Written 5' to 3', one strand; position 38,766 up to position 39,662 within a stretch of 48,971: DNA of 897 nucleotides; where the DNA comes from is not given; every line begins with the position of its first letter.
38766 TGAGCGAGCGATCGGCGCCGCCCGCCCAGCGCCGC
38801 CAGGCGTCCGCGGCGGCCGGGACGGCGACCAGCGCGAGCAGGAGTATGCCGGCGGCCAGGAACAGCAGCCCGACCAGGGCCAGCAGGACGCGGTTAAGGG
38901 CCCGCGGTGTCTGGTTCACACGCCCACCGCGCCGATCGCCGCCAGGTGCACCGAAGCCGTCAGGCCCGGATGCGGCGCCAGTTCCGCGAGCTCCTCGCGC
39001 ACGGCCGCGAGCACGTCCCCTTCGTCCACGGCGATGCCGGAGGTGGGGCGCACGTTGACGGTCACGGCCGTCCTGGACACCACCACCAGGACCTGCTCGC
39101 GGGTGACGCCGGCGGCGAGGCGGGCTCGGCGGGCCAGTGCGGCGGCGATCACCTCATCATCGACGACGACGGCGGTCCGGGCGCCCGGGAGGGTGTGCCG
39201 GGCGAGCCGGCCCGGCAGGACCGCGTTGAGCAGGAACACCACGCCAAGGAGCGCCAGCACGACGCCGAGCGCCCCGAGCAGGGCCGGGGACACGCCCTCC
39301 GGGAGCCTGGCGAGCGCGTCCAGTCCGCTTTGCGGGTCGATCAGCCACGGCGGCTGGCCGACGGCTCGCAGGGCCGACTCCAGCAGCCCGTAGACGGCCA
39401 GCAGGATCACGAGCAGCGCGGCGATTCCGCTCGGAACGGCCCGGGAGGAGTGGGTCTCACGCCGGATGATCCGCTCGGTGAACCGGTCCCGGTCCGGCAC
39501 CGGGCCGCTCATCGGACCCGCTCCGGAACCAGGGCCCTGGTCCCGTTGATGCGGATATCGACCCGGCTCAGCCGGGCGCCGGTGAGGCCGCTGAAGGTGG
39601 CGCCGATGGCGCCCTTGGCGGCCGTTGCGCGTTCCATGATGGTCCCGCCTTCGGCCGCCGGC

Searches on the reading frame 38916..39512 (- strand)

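Call 69: search_protein_families(library=pfam, proteins=[window:38916-39512:-], max_evalue=0.0001)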
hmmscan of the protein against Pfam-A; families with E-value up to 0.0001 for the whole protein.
window:38916-39512:- (198 aa): 1 family
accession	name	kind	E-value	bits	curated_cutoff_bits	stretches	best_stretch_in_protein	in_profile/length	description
PF19803.4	DUF6286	-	5e-08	33.8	35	1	88-190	1-107/108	Family of unknown function (DUF6286)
